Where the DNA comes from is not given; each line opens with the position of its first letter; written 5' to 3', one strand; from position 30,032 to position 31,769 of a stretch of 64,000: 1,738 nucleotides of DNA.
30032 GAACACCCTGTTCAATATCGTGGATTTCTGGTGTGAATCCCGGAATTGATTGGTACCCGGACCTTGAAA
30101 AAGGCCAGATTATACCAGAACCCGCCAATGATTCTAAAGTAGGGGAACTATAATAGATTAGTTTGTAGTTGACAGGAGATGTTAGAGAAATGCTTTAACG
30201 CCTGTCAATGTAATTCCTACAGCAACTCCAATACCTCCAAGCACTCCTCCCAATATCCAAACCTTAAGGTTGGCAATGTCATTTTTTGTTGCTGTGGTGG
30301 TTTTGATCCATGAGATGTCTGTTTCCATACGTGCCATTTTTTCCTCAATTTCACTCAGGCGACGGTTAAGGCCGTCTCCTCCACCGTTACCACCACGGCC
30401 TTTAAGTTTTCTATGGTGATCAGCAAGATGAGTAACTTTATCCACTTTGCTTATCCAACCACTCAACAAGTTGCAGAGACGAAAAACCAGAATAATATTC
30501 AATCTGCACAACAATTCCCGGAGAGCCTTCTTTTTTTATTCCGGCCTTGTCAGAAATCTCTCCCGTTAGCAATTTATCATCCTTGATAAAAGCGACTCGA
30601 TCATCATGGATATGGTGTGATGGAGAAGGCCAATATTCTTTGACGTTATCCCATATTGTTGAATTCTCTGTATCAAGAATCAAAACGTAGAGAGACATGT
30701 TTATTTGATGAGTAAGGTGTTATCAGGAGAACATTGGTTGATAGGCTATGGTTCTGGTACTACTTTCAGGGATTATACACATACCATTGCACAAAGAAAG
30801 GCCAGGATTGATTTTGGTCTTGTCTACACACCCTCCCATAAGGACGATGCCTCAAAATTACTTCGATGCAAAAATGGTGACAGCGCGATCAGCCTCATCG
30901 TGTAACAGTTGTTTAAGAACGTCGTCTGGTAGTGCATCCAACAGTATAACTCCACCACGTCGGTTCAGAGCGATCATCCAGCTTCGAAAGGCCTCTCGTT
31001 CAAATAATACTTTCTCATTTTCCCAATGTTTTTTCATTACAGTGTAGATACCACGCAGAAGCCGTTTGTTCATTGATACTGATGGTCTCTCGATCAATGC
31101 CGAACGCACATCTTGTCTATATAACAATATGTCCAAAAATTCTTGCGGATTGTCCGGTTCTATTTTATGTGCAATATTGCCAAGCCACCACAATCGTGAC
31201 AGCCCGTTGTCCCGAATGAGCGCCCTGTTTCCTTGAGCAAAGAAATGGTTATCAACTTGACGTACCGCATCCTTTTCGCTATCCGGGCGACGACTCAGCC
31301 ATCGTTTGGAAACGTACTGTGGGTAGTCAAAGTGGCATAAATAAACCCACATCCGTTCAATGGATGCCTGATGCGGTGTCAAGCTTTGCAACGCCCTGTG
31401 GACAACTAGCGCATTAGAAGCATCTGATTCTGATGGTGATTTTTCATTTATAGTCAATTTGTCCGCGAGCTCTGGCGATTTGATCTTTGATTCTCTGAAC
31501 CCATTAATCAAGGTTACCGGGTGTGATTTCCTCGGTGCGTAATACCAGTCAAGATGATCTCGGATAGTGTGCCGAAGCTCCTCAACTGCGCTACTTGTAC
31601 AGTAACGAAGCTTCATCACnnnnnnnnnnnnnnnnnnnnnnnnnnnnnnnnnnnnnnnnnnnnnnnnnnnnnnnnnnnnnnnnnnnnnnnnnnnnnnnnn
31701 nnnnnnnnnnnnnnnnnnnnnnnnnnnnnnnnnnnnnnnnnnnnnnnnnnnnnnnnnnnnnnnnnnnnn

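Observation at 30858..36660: Candidate non-canonical R-M/defence operon: C5 methyltransferase, MORC-like GHKL ATPase and two unknown proteins, all translationally coupled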

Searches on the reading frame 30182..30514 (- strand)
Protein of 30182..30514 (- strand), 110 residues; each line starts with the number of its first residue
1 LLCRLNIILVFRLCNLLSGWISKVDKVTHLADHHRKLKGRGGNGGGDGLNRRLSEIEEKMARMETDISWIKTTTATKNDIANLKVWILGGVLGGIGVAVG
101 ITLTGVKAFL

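Call 4: search_protein_families(library=pfam, proteins=[window:30182-30514:-], max_evalue=0.01)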
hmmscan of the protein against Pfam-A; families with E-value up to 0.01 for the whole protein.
window:30182-30514:- (110 aa): 0 families

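Call 5: search_protein_families(library=padloc, proteins=[window:30182-30514:-], max_evalue=0.01)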
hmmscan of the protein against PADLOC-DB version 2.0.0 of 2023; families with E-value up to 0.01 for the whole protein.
window:30182-30514:- (110 aa): 0 families

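Call 11: search_protein_families(library=ncbifam, proteins=[window:30182-30514:-], max_evalue=0.1)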
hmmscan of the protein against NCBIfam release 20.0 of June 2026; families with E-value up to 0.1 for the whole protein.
window:30182-30514:- (110 aa): 1 family
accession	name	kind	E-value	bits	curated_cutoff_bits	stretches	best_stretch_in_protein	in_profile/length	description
TIGR04211.1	SH3_and_anchor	equivalog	0.019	14.6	65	1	49-104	130-185/198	TIGR04211 family SH3 domain-containing protein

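Call 101: search_protein_families(library=phrogs, proteins=[window:30182-30514:-], max_evalue=0.01)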
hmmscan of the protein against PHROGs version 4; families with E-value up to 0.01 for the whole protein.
window:30182-30514:- (110 aa): 4 families
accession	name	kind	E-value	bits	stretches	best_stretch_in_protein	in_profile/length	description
phrog_6324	-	unknown function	3.7e-10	41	1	23-80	6-67/94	-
phrog_6136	-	unknown function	5.2e-06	27.4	1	28-94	18-87/120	-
phrog_3556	-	unknown function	0.0009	19.4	1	27-84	149-208/276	-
phrog_1103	-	unknown function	0.0022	19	1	50-103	25-73/80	-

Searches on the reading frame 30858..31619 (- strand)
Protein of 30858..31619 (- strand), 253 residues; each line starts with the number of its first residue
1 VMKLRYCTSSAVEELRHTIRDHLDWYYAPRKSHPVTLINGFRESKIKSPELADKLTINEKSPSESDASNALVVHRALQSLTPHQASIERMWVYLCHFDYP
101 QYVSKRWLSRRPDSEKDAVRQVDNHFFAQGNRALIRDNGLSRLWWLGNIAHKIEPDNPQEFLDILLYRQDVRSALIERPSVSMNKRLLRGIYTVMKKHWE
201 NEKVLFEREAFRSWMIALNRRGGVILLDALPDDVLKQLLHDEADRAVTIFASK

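Call 4: search_protein_families(library=pfam, proteins=[window:30858-31619:-], max_evalue=0.01)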
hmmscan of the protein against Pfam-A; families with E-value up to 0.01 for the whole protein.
window:30858-31619:- (253 aa): 1 family
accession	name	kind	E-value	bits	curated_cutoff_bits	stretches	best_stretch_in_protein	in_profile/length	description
PF19866.4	DUF6339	-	2.4e-46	158.1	23.2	1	66-240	2-174/175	Family of unknown function (DUF6339)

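Call 5: search_protein_families(library=padloc, proteins=[window:30858-31619:-], max_evalue=0.01)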
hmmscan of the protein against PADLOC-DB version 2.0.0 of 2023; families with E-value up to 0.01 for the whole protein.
window:30858-31619:- (253 aa): 4 families
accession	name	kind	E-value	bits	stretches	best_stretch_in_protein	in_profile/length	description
PDLC04586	PDC-M33C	-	1.4e-45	153.7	1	2-245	1-241/247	-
PDLC04585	PDC-M33C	-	1.7e-24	85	1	2-242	1-248/346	-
PDLC04584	PDC-M33C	-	4.1e-24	83.4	1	2-241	3-240/250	-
PDLC04587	PDC-M33C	-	6e-23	79.6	1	39-241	39-240/312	-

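Call 11: search_protein_families(library=ncbifam, proteins=[window:30858-31619:-], max_evalue=0.1)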
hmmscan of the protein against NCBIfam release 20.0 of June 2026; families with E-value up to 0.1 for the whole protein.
window:30858-31619:- (253 aa): 0 families

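Call 14: search_solved_structures(query=window:30858-31619:-, max_evalue=1)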
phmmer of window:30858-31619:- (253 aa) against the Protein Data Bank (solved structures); distinct sequences matched with E-value up to 1: 0.

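Call 16: find_homologous_proteins(query=window:30858-31619:-)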
Query window:30858-31619:- (253 aa): 571 proteins with E <= 0.001 among 1743 candidates; the best 120 are listed.
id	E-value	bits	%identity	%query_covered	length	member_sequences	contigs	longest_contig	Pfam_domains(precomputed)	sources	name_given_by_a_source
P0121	2.7e-167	572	100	100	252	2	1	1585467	PF19866.5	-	-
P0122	1.5e-137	475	82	100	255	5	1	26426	PF19866.5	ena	-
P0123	3.6e-116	405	70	100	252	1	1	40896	PF19866.5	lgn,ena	-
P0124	2.8e-114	399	68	100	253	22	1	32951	PF19866.5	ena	-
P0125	3.9e-114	398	68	100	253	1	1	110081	PF19866.5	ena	-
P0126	4.1e-114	398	67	100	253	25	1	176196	PF19866.5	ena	-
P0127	1.3e-112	393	67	100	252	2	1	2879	PF19866.5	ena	-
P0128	2.6e-112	392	68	100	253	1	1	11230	PF19866.5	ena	-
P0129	6.8e-112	391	66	100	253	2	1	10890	PF19866.5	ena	-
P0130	1.2e-111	390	70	98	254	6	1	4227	PF19866.5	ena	-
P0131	3.2e-111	389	69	97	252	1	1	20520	PF19866.5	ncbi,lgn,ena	-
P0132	3.2e-111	389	66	100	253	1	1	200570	PF19866.5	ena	-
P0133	7.5e-111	388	67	100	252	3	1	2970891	PF19866.5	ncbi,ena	-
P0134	7.6e-111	388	67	100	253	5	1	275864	PF19866.5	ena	-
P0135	1.8e-110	386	66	100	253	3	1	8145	PF19866.5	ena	-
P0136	4.1e-110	385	68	100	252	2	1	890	PF19866.5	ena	-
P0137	8.9e-110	384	65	100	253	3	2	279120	PF19866.5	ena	-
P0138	1.3e-109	384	66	100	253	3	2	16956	PF19866.5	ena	-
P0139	3.2e-109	382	67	97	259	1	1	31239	PF19866.5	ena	-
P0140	4.9e-109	382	67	100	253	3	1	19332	PF19866.5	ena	-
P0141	7.5e-109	381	65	100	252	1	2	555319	PF19866.5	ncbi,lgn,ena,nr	ncbi:MAG: DUF6339 family protein [Rhodospirillales bacterium]|nr:DUF6339 family protein [Rhodospiril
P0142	8.4e-109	381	66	94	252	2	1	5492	PF19866.5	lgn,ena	-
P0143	1.0e-108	381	65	100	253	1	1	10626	PF19866.5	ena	-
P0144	1.6e-108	380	64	95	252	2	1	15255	PF19866.5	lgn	-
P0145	1.9e-108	380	67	100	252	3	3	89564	PF19866.5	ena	-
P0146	1.9e-108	380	64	100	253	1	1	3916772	PF19866.5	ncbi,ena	-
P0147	5.7e-108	378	66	100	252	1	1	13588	PF19866.5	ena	-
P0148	1.1e-107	377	66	98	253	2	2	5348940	PF19866.5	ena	-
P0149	2.2e-107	376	64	100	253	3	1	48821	PF19866.5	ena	-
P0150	4.1e-107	375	65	100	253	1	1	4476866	PF19866.5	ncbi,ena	-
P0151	4.9e-107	375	64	100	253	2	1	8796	PF19866.5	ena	-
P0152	6.7e-107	375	66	98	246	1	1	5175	PF19866.5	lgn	-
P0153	7.1e-107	375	67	97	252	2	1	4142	PF19866.5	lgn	-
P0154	1.0e-106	374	66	98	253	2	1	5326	PF19866.5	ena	-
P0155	1.5e-106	374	65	100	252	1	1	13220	PF19866.5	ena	-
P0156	1.6e-106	373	68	97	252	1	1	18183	PF19866.5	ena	-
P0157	1.7e-106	373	64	100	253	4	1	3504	PF19866.5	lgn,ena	-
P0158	2.1e-106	373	67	98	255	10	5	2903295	PF19866.5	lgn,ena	-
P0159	3.2e-106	372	65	98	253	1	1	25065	PF19866.5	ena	-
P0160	3.8e-106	372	65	97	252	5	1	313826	PF19866.5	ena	-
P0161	4.0e-106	372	64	98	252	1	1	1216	PF19866.5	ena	-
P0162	6.1e-106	372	63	100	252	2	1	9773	PF19866.5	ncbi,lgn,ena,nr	ncbi:MAG: hypothetical protein F4X56_02195 [Gammaproteobacteria bacterium]|nr:hypothetical protein [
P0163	7.4e-106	371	64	100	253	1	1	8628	PF19866.5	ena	-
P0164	1.0e-105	371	65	98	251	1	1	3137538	PF19866.5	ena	-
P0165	1.3e-105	370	65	100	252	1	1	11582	PF19866.5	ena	-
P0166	1.6e-105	370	65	98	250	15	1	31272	PF19866.5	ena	-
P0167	2.2e-105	370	66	96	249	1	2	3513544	PF19866.5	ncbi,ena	-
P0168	2.3e-105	370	63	100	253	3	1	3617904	PF19866.5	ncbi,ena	-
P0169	2.5e-105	369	65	98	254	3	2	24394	PF19866.5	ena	-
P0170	2.6e-105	369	66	98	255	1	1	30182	PF19866.5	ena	-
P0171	5.7e-105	368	66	98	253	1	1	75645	PF19866.5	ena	-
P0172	1.5e-104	367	63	98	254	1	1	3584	PF19866.5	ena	-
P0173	1.6e-104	367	65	98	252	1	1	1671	PF19866.5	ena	-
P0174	2.2e-104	366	65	98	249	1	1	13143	PF19866.5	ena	-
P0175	2.3e-104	366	66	98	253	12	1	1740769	PF19866.5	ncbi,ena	-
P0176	2.5e-104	366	64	99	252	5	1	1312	PF19866.5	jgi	-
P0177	3.1e-104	366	64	100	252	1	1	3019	PF19866.5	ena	-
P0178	4.0e-104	366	66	98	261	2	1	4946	PF19866.5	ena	-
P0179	4.5e-104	365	65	98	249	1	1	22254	PF19866.5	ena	-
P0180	4.8e-104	365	66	98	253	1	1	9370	PF19866.5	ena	-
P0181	6.6e-104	365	63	100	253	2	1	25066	PF19866.5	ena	-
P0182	7.2e-104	365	66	98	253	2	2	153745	PF19866.5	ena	-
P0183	1.5e-103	364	64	98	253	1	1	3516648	PF19866.5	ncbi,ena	-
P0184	1.5e-103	364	65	98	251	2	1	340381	PF19866.5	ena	-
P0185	2.8e-103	363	64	98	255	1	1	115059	PF19866.5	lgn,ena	-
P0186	2.8e-103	363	64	100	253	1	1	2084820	PF19866.5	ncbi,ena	-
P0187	4.7e-103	362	64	98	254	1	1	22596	PF19866.5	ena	-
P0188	5.2e-103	362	63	98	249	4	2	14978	PF19866.5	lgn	-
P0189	5.3e-103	362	64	98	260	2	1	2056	PF19866.5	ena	-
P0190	7.9e-103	361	65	98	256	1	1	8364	PF19866.5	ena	-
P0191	1.2e-102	361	65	97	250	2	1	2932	PF19866.5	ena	-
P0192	1.3e-102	361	64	98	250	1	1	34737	PF19866.5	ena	-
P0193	1.3e-102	361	65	98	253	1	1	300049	PF19866.5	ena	-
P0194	1.4e-102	360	63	98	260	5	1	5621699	PF19866.5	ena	-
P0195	1.6e-102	360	64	98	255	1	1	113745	PF19866.5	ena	-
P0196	2.1e-102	360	63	98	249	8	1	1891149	PF19866.5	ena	-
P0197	2.2e-102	360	65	98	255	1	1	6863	PF19866.5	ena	-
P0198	2.8e-102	360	63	99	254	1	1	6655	PF19866.5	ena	-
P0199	2.8e-102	360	65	98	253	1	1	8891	PF19866.5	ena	-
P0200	2.8e-102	360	63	98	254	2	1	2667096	PF19866.5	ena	-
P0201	3.0e-102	359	65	98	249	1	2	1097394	PF19866.5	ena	-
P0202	5.0e-102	359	65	98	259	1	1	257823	PF19866.5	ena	-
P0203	5.7e-102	359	65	98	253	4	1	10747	PF19866.5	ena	-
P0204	6.0e-102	358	65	98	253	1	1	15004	PF19866.5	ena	-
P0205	8.2e-102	358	62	98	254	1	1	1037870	PF19866.5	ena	-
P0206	8.8e-102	358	64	100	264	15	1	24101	PF19866.5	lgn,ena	-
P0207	1.2e-101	357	64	97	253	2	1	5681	PF19866.5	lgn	-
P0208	1.3e-101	357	63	98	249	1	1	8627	PF19866.5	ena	-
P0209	1.5e-101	357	64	98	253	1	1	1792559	PF19866.5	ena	-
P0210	1.6e-101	357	63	98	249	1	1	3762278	PF19866.5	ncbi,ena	-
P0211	1.8e-101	357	65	94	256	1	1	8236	PF19866.5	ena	-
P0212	2.0e-101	357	63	99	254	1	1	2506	PF19866.5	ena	-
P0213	2.8e-101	356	63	98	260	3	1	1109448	PF19866.5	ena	-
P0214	3.2e-101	356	61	100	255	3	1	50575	PF19866.5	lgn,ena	-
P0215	3.3e-101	356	64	97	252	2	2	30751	PF19866.5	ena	-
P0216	3.4e-101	356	63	98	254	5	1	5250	PF19866.5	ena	-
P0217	3.6e-101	356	63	99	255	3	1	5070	PF19866.5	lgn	-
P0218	4.3e-101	356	64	96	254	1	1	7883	PF19866.5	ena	-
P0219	4.6e-101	356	65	98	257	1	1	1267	PF19866.5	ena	-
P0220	4.8e-101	355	62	98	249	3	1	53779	PF19866.5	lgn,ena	-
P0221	5.7e-101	355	63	97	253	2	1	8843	PF19866.5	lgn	-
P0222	5.9e-101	355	64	98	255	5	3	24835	PF19866.5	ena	-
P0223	6.2e-101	355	64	98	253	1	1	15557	PF19866.5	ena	-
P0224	8.6e-101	355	64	98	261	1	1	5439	PF19866.5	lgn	-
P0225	8.7e-101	355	64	98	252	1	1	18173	PF19866.5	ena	-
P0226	9.8e-101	354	64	98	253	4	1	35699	PF19866.5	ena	-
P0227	1.1e-100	354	63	98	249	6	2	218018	PF19866.5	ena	-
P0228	1.1e-100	354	63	98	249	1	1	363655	PF19866.5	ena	-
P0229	1.9e-100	353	61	99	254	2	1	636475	PF19866.5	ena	-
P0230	2.3e-100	353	63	98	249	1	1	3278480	PF19866.5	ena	-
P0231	2.3e-100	353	62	98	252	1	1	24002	PF19866.5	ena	-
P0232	2.7e-100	353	62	98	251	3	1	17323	PF19866.5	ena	-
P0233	5.0e-100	352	63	98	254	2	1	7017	PF19866.5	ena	-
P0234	5.0e-100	352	63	98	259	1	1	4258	PF19866.5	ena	-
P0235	5.7e-100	352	63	98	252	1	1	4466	PF19866.5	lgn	-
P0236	5.8e-100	352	64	98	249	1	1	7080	PF19866.5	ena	-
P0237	1.0e-99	351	62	98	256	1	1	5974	PF19866.5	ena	-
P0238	1.1e-99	351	61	98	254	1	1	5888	PF19866.5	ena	-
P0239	1.1e-99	351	60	98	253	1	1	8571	PF19866.5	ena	-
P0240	1.2e-99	351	62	100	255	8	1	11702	PF19866.5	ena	-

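Call 22: search_solved_structures(query=A2, max_evalue=10)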
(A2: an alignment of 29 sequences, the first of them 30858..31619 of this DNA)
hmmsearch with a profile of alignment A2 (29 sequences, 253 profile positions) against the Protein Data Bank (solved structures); distinct sequences matched with E-value up to 10: 1.
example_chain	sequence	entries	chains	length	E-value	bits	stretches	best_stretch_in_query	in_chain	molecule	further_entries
7ood_d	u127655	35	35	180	0.065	15.8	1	39-95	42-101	50S ribosomal protein L5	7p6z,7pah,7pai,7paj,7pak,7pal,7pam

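Call 26: predict_structure(alignment_id=A2)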
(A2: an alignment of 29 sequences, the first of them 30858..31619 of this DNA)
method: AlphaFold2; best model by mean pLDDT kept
length: 253 residues; sequences in the alignment: 29
mean_pLDDT: 85.8   pTM: 0.81
mean pLDDT of the five models: 85.8, 84.5, 83.6, 82.9, 76.0
residues with pLDDT >= 90: 109; 70-90: 118; 50-70: 26; < 50: 0
segments of 3 or more residues with pLDDT < 50: none
pLDDT, mean of each block of 10 residues (from residue 1): 84 92 91 65 78 83 90 91 85 90 90 95 90 82 90 91 82 67 83 90 86 87 78 92 93 88
secondary structure, 60 per line:
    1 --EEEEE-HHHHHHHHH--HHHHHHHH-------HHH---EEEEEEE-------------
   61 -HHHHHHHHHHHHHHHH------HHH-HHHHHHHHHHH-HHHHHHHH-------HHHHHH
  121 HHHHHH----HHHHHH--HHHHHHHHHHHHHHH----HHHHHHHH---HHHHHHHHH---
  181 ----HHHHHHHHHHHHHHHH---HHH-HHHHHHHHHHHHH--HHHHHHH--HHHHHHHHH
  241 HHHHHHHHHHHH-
elements in order: E3-7 H9-17 H20-27 E41-47 H62-77 H88-98 H100-107 H115-126 H131-136 H139-153 H158-165 H169-177 H185-200 H208-220 H223-229 H232-252

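Call 30: fold_search(model_id=the predicted structure, library=pdb)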
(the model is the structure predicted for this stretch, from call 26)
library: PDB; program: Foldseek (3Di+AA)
matches with E <= 10: 21; with E <= 0.001: 0
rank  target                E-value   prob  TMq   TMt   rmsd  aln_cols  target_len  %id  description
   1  9k80_A                1.3e+00  0.12  0.24  0.24  14.3       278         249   12  Cryo-EM structure of designed zinc-induced filament Fiber-n6-Zn1-HEHE-5 (released 2025-10-29)
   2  9k82_A                1.5e+00  0.08  0.20  0.23  10.8       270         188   12  Cryo-EM structure of designed zinc-induced filament Fiber-n5-Zn1-HEHE-917 (released 2025-10-29)
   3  5cwo_A                2.7e+00  0.06  0.17  0.19  13.4       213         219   12  Crystal structure of de novo designed helical repeat protein DHR76 (released 2015-12-16)
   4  9j27                  2.9e+00  0.02  0.12  0.12  21.1       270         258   13  Fe-SaPolF-L-isoleucine copmplex (released 2025-10-08)
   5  9qdp                  3.1e+00  0.04  0.18  0.21  14.1       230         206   13  De novo designed enzyme for Morita-Baylis-Hillman reaction MBH2 (released 2025-12-10)
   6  1z5x_E                3.1e+00  0.02  0.12  0.13  21.1       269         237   12  hemipteran ecdysone receptor ligand-binding domain complexed with ponasterone A (released 2005-04-05)
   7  9m1w_A                5.1e+00  0.02  0.16  0.11  18.1       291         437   12  Crystal structure of N-prenyltransferase DsKabA (released 2026-03-04)
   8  7qps_A                5.3e+00  0.03  0.17  0.14  16.7       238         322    9  Structure of Mn-free SpoT (released 2023-01-18)
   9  9cf8_B                6.2e+00  0.08  0.21  0.11  12.0       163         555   14  Cryo-EM structure of human kidney V-ATPase state 1 (released 2025-08-06)
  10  4xxk_A                6.5e+00  0.02  0.14  0.20  16.0       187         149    8  Crystal structure of the Semet-derivative of the Bilin-binding domain of phycobilisome core-membrane linker ApcE (released 2015-12-16)
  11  8hki_A                7.1e+00  0.02  0.15  0.15  16.0       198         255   12  Human TRiC open state (released 2023-12-13)
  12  3mzv_A                7.1e+00  0.01  0.12  0.10  18.5       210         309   15  Crystal structure of a decaprenyl diphosphate synthase from Rhodobacter capsulatus (released 2010-06-09)
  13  9dsf_A                7.5e+00  0.01  0.12  0.17  17.1       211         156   13  Cyanide-ligated Bordetella pertussis globin coupled sensor regulatory domain S68A (released 2025-12-24)
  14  5w5x_A                7.5e+00  0.01  0.11  0.15  16.3       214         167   13  Crystal structure of BAXP168G in complex with an activating antibody (released 2018-06-27)
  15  8ovc_L                7.8e+00  0.01  0.11  0.07  17.5       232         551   11  Respiratory supercomplex (III2-IV2) from Mycobacterium smegmatis (released 2024-07-17)
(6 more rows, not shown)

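Call 73: find_encoding_contigs(protein=P0122, flank=8000, max_places=3)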
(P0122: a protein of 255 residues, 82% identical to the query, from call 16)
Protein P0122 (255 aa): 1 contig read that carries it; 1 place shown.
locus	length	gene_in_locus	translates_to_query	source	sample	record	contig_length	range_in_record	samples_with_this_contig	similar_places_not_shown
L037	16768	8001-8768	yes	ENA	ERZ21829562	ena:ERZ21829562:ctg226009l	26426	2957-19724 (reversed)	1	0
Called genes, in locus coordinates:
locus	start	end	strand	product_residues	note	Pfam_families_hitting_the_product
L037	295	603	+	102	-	PF11523:DUF3223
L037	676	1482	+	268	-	PF08878:HamA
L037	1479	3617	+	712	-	PF00270:DEAD, PF04851:ResIII (weak), PF00271:Helicase_C (weak)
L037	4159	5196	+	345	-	PF00145:DNA_methylase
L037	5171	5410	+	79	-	-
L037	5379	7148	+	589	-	-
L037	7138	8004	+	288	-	-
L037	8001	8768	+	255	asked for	PF19866:DUF6339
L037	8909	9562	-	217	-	PF13007:LZ_Tnp_IS66 (weak), PF13817:DDE_Tnp_IS66_C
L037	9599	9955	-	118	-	PF05717:TnpB_IS66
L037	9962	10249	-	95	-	-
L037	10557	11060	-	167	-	PF13538:UvrD_C_2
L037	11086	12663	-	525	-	PF00580:UvrD-helicase (weak)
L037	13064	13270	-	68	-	-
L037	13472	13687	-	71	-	PF00665:rve (weak)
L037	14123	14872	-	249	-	PF13701:DDE_Tnp_1_4, PF01609:DDE_Tnp_1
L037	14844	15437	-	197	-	PF13701:DDE_Tnp_1_4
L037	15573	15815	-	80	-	-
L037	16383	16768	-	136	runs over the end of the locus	-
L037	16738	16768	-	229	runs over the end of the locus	PF05598:DUF772, PF01609:DDE_Tnp_1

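Call 74: find_encoding_contigs(protein=P0121, flank=3000, max_places=2)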
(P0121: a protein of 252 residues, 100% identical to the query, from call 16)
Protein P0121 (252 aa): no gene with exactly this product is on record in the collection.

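Call 100: fold_search(model_id=the predicted structure, library=viral)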
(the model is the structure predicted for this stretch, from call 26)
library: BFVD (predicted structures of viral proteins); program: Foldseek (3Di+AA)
matches with E <= 10: 31; with E <= 0.001: 0
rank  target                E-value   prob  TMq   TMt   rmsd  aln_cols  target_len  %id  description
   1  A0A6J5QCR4            1.6e+00  0.06  0.23  0.23  18.1       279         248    9  Uncharacterized protein [uncultured Caudovirales phage]
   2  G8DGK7                2.1e+00  0.04  0.15  0.11  17.9       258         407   12  (no name in the UniProt tables at hand)
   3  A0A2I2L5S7            2.2e+00  0.03  0.12  0.14  16.6       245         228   11  Transcription factor TFIIB [Orpheovirus IHUMI-LCC2]
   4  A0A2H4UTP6            2.8e+00  0.02  0.15  0.09  20.1       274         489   14  Uncharacterized protein [Bodo saltans virus]
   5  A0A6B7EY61            3.3e+00  0.02  0.15  0.13  21.1       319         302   12  (no name in the UniProt tables at hand)
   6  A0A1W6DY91            3.7e+00  0.02  0.15  0.16  19.8       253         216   11  Putative dUTPase [Aeromonas phage phiA8-29]
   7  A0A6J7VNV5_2          4.3e+00  0.08  0.17  0.04  15.0       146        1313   16  Uncharacterized protein [uncultured Caudovirales phage]
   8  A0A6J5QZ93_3          4.3e+00  0.02  0.14  0.05  25.6       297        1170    9  Uncharacterized protein [uncultured Caudovirales phage]
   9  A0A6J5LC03            4.5e+00  0.03  0.18  0.11  14.5       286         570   11  Uncharacterized protein [uncultured Caudovirales phage]
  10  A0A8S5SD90            4.7e+00  0.03  0.10  0.13  16.8       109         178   12  Uncharacterized protein [Siphoviridae sp. ctnpt50]
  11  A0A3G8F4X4            5.7e+00  0.03  0.11  0.13  14.9       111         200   17  (no name in the UniProt tables at hand)
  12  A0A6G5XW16            5.7e+00  0.02  0.16  0.09  15.4       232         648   11  (no name in the UniProt tables at hand)
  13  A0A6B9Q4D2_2          6.3e+00  0.01  0.13  0.06  18.2       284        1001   11  RNA-directed RNA polymerase [Plasmopara viticola lesion associated mononega virus 1]
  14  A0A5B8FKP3            6.9e+00  0.03  0.21  0.20  11.4       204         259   13  Cyclin [Colobine gammaherpesvirus 1]
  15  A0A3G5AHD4            6.9e+00  0.01  0.12  0.07  24.4       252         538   13  Uncharacterized protein [Sylvanvirus sp.]
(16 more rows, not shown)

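Call 101: search_protein_families(library=phrogs, proteins=[window:30858-31619:-], max_evalue=0.01)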
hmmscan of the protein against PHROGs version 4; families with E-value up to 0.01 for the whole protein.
window:30858-31619:- (253 aa): 0 families
